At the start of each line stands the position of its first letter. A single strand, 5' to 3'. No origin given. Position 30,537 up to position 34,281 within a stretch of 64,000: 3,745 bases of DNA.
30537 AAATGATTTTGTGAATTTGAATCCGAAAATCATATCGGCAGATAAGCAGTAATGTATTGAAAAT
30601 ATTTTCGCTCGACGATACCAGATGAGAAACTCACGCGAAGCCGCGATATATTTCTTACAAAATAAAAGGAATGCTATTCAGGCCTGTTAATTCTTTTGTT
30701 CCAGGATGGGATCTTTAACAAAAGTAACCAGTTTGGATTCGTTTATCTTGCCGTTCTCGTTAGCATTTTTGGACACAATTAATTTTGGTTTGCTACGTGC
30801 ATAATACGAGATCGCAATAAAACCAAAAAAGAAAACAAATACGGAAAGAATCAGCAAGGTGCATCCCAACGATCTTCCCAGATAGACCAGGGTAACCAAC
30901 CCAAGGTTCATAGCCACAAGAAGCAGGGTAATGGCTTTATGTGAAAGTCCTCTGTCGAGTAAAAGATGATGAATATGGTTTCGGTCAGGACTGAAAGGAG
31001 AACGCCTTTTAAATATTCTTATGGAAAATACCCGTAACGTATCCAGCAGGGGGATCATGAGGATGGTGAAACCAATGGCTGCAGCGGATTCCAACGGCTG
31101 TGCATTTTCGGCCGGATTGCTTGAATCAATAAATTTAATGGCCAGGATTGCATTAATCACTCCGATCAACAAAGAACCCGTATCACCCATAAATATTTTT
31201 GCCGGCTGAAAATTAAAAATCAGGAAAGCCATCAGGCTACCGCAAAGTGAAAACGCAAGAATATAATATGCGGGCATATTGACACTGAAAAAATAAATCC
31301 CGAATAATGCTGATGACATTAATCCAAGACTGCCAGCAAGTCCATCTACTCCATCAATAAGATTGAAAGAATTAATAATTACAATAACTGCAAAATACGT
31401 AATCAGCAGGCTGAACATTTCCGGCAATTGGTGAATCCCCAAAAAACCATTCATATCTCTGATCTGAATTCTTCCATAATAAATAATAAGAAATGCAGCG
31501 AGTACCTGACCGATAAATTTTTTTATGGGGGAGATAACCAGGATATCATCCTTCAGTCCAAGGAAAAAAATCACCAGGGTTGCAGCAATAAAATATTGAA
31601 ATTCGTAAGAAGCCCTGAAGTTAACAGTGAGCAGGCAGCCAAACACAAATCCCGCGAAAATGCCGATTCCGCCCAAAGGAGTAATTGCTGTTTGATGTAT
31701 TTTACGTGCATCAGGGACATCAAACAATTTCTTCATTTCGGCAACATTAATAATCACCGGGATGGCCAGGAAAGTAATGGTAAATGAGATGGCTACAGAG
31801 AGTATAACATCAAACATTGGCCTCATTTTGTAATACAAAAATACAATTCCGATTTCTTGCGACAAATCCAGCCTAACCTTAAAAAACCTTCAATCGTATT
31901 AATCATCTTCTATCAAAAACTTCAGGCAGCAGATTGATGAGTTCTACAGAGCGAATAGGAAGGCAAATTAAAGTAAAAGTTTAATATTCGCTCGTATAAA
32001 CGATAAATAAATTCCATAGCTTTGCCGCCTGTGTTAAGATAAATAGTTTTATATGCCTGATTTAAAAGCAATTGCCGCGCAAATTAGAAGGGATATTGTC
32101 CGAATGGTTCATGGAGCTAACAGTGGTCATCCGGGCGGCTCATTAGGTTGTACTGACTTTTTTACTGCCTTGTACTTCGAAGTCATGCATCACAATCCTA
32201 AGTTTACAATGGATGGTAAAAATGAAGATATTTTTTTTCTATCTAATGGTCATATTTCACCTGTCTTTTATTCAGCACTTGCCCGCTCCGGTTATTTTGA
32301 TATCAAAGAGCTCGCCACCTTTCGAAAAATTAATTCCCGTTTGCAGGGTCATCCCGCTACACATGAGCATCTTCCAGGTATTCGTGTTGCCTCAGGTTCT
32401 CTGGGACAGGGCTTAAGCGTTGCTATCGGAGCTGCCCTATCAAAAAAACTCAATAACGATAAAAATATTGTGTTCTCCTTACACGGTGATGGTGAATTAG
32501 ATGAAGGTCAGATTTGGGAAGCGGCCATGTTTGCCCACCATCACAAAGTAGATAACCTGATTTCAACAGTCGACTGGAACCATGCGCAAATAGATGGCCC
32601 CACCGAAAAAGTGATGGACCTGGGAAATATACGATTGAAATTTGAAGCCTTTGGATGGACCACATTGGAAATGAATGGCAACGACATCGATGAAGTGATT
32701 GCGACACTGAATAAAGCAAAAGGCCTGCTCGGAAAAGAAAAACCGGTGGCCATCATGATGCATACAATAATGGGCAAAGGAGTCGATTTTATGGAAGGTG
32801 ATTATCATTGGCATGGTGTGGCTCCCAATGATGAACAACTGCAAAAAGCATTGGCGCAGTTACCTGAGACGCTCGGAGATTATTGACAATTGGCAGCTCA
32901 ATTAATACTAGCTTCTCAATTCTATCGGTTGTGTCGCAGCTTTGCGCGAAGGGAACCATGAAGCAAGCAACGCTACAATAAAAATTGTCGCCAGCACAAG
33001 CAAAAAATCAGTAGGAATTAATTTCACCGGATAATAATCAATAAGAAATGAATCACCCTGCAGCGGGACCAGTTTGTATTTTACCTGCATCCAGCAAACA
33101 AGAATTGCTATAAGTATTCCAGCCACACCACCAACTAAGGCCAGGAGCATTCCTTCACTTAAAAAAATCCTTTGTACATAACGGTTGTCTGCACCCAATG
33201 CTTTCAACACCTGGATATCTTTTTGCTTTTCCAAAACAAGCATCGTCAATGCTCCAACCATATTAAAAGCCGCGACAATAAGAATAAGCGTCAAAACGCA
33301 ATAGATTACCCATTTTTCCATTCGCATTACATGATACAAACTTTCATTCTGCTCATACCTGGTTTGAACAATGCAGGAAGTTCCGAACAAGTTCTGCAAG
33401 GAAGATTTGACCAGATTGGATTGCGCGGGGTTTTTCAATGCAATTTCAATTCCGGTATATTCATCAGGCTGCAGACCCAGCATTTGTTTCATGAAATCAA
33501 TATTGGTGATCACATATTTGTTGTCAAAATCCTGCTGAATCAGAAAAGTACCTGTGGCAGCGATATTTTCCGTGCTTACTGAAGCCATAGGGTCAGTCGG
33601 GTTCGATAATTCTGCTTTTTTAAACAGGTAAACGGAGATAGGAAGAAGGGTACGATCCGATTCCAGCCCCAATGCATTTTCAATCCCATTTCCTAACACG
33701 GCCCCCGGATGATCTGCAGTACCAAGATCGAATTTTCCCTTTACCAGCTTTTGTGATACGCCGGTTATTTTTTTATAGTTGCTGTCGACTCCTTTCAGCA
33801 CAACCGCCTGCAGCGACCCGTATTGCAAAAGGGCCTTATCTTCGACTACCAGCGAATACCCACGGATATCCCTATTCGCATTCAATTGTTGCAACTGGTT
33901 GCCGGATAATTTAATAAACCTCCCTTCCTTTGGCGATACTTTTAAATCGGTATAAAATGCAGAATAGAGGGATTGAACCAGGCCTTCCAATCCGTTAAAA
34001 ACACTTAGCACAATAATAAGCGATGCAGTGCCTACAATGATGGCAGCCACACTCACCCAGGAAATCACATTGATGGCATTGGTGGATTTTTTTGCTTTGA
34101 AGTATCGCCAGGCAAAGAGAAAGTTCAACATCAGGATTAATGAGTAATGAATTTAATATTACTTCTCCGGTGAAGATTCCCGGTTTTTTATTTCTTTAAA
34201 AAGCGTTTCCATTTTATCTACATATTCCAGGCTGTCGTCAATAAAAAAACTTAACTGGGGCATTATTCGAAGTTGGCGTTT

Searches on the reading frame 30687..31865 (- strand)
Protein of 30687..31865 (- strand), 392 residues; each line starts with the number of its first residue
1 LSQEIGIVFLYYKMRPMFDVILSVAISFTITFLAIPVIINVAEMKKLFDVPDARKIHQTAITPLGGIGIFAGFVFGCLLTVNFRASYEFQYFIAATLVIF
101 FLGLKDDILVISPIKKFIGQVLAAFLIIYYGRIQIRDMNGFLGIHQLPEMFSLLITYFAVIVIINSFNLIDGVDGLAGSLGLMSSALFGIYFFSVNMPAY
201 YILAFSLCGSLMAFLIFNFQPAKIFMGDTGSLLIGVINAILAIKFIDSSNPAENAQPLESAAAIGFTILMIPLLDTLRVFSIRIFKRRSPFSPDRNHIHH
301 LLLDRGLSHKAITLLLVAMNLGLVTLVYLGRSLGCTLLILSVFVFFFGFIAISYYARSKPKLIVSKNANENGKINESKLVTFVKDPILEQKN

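Call 98: search_protein_families(library=pfam, proteins=[window:30687-31865:-], max_evalue=0.00001)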
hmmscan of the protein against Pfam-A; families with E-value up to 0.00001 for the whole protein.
window:30687-31865:- (392 aa): 1 family
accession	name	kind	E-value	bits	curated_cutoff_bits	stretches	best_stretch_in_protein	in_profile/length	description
PF00953.26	Glycos_transf_4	-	6.9e-41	140.3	27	1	91-245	3-159/160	Glycosyl transferase family 4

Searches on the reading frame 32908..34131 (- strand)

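Call 98: search_protein_families(library=pfam, proteins=[window:32908-34131:-], max_evalue=0.00001)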
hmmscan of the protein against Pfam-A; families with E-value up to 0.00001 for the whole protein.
window:32908-34131:- (407 aa): 2 families
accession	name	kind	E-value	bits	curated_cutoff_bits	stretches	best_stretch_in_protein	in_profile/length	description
PF02687.27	FtsX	-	4.4e-19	69.1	25.5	1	278-402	2-119/120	FtsX-like permease C-terminal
PF12704.14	MacB_PCD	-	1.1e-09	39.4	27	1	24-155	1-134/207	MacB-like periplasmic core domain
